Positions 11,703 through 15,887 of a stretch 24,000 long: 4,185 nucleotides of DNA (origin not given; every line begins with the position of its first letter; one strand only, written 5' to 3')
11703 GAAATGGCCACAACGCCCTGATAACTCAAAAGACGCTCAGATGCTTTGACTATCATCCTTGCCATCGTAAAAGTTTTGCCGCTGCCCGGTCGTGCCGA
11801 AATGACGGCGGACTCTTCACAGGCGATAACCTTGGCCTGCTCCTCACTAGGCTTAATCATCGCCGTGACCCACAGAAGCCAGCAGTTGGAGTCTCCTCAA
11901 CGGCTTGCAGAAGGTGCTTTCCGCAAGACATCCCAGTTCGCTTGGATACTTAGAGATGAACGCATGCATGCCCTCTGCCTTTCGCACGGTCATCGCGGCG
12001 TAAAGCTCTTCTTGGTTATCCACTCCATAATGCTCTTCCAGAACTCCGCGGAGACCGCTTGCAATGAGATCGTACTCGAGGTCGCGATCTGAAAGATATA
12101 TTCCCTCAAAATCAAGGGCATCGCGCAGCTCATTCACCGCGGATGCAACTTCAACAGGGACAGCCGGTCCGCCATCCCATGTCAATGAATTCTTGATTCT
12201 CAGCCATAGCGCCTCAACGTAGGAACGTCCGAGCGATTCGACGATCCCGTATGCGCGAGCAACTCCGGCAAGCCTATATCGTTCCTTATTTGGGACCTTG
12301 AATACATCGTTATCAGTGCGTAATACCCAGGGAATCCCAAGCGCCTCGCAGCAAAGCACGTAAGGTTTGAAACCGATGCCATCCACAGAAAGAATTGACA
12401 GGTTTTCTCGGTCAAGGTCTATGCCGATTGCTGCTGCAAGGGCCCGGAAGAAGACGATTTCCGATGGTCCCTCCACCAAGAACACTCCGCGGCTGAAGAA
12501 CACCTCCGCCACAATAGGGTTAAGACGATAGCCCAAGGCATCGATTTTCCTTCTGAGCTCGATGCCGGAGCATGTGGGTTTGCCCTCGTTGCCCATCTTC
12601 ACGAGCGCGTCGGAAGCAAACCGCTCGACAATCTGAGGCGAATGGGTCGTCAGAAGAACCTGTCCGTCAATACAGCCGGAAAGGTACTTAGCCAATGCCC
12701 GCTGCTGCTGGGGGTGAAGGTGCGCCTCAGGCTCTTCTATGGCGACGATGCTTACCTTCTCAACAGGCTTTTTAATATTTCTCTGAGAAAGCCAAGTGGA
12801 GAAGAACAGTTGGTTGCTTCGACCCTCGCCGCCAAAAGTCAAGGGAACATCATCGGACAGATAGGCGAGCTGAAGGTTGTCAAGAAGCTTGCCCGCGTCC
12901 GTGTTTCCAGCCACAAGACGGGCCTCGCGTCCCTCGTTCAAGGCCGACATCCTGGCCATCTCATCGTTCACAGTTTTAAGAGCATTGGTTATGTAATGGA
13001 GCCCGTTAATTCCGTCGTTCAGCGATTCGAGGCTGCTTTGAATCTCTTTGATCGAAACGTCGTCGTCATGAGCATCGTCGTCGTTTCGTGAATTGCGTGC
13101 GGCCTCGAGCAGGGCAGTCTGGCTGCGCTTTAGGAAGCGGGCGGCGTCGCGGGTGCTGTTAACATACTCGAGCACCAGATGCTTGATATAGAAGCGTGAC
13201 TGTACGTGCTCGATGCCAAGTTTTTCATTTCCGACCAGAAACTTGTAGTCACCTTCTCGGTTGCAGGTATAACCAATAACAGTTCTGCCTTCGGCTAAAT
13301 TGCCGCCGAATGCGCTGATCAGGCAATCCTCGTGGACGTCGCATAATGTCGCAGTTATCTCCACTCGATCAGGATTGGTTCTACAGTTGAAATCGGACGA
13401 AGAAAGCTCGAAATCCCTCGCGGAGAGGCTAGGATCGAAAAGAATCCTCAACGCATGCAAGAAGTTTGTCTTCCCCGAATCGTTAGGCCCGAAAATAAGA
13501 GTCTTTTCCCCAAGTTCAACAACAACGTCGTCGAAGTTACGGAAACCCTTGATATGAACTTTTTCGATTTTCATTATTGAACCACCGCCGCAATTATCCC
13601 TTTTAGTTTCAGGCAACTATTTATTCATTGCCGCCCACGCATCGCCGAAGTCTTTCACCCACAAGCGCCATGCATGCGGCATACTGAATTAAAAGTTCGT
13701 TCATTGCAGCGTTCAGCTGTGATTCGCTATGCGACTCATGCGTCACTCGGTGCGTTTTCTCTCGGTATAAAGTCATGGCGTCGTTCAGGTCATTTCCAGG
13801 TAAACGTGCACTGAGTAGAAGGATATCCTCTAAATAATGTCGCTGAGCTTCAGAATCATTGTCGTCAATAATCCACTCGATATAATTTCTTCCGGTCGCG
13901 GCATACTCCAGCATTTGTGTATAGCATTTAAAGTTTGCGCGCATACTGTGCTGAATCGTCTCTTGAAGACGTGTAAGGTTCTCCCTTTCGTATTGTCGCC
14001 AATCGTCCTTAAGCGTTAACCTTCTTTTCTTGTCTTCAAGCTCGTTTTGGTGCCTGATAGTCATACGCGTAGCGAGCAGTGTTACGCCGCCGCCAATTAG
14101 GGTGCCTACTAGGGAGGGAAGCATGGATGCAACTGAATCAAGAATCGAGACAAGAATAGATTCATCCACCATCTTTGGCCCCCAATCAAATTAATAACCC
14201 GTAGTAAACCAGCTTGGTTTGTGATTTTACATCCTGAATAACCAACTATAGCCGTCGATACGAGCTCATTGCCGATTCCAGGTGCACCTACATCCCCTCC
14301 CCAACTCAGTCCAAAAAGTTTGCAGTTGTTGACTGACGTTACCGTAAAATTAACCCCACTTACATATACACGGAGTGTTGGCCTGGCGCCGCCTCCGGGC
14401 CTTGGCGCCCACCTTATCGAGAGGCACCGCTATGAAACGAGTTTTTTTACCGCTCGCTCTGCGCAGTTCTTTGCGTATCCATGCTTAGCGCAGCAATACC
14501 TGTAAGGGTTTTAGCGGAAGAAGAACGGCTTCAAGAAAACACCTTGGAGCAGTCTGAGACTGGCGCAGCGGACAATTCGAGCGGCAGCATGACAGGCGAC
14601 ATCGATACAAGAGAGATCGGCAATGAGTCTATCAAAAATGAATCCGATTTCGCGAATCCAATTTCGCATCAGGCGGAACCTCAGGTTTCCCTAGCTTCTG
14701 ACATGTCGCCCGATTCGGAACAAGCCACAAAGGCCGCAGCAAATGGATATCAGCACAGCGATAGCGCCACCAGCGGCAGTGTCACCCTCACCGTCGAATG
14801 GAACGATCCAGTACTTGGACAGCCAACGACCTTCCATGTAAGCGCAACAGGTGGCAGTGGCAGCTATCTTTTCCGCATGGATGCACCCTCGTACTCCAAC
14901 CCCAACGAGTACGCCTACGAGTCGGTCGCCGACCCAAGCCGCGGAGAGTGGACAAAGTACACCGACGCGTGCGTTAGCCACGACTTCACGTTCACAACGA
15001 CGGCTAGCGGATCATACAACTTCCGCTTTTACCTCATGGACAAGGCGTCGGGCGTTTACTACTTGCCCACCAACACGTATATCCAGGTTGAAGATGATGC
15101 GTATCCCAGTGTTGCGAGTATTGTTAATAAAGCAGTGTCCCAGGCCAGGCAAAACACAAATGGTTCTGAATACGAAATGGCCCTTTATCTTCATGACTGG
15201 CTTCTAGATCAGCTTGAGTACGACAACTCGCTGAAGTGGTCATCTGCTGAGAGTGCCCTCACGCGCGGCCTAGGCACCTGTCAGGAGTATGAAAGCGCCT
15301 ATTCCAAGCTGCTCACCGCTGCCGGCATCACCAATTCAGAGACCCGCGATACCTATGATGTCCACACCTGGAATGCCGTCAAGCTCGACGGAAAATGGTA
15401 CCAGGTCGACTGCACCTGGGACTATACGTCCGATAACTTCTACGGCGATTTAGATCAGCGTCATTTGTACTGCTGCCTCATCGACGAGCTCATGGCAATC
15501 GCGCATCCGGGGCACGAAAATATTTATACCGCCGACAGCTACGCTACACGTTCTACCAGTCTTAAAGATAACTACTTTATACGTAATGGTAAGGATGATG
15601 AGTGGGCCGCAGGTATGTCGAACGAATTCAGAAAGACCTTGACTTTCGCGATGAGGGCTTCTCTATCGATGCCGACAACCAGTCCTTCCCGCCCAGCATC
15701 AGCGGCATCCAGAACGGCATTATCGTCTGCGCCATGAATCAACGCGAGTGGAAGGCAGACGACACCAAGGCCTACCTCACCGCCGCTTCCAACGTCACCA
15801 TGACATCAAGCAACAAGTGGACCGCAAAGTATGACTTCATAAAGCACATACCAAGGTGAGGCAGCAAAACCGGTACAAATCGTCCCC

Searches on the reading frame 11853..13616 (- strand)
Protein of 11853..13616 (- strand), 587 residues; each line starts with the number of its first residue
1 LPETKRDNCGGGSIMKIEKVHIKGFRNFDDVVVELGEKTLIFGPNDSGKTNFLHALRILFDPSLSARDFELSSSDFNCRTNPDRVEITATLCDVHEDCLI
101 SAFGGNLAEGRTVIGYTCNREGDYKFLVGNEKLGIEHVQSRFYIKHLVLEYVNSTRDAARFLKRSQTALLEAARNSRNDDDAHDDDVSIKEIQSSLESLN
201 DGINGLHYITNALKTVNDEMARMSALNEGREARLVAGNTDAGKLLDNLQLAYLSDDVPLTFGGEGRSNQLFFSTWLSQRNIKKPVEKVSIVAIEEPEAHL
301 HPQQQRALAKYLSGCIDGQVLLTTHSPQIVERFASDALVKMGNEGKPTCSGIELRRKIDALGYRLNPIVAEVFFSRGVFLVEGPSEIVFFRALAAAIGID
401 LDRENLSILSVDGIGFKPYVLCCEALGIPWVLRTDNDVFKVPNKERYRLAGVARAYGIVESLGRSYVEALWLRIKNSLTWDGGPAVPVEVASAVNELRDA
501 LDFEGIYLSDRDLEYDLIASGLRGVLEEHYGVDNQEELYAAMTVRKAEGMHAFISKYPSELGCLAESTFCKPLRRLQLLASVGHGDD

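Call 5: search_protein_families(library=pfam, proteins=[window:11853-13616:-], max_evalue=0.01)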
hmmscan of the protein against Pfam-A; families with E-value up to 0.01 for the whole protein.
window:11853-13616:- (587 aa): 8 families
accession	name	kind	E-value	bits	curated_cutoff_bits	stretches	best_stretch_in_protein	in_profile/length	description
PF13175.12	AAA_15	-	1.4e-33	117.5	32.1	2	165-330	199-374/374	AAA ATPase domain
PF13304.12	AAA_21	-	1.3e-19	71.9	27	2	270-331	245-304/304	AAA domain, putative AbiEii toxin, Type IV TA system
PF20469.4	OLD-like_TOPRIM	-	8.5e-18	65.1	23.2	1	373-437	1-67/67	Overcoming lysogenization defect protein-like, TOPRIM domain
PF11398.14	DUF2813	-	3.3e-09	37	21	1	15-79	1-63/372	Protein of unknown function (DUF2813)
PF02463.25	SMC_N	-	9e-09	35.5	40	1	17-61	2-49/220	RecF/RecN/SMC N terminal domain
PF13476.12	AAA_23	-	8.1e-08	33.6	27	1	19-60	1-43/201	AAA domain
PF13555.12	AAA_29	-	7.2e-05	22.9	27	1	27-69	11-54/61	P-loop containing region of AAA domain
PF13514.12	AAA_27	-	0.00036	20.6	22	1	15-59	1-49/206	AAA domain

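Call 6: search_protein_families(library=padloc, proteins=[window:11853-13616:-], max_evalue=0.01)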
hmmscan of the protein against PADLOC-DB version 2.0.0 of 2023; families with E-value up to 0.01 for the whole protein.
window:11853-13616:- (587 aa): 140 families (the best 25 are shown)
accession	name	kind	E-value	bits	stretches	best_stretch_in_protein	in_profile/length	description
PDLC00066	GajA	-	9.2e-184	610.1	1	15-578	1-561/567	AAA ATPase domain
PDLC00084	GajA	-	6.7e-104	346.1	1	148-580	2-427/431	AAA ATPase domain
PDLC00070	GajA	-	4.2e-67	225.1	1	15-527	1-528/596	AAA ATPase domain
PDLC00081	GajA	-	1.7e-65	219.9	1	15-554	1-547/574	AAA ATPase domain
PDLC00087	GajA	-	3.1e-58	195.1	1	361-578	1-205/211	AAA ATPase domain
PDLC00096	GajA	-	2.7e-45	153.2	1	15-440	1-458/630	AAA ATPase domain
PDLC00071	GajA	-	1.7e-40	137.4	1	15-517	1-494/588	AAA ATPase domain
PDLC00094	GajA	-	2.2e-38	130.1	2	128-438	139-455/569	AAA ATPase domain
PDLC00069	GajA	-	1.9e-36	123.8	2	124-420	154-480/687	AAA ATPase domain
PDLC00099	GajA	-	3e-36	123.6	2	157-441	161-464/626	AAA ATPase domain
PDLC00080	GajA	-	9.4e-36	121.7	1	15-420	1-430/622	AAA ATPase domain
PDLC00091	GajA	-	3e-35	120.1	1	15-420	1-443/627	AAA ATPase domain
PDLC00067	GajA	-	3e-34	116.5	2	272-438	289-461/604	AAA ATPase domain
PDLC00077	GajA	-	3.7e-34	116.3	2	141-438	187-499/616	AAA ATPase domain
PDLC02979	AriA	-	3.1e-33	114.1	2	168-330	200-373/373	-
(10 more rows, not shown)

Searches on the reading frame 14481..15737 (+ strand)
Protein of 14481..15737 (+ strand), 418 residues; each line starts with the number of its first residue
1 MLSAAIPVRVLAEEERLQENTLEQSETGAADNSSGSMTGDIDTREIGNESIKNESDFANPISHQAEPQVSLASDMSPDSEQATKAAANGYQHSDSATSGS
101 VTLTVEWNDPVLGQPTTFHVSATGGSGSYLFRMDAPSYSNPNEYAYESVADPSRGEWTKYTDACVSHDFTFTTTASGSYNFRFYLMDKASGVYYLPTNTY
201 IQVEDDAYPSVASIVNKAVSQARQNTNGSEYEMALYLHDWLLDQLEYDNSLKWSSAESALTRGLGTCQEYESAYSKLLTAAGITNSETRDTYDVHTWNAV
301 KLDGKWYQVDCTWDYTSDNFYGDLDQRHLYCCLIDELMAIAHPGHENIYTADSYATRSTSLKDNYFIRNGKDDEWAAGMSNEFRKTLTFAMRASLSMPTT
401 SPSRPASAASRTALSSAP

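Call 5: search_protein_families(library=pfam, proteins=[window:14481-15737:+], max_evalue=0.01)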
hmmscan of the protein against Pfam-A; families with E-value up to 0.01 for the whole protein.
window:14481-15737:+ (418 aa): 1 family
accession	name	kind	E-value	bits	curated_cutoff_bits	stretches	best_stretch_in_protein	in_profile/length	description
PF01841.26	Transglut_core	-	2.8e-10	40.9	23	1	225-311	9-108/108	Transglutaminase-like superfamily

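Call 6: search_protein_families(library=padloc, proteins=[window:14481-15737:+], max_evalue=0.01)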
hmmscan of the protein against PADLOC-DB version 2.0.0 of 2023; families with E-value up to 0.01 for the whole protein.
window:14481-15737:+ (418 aa): 0 families
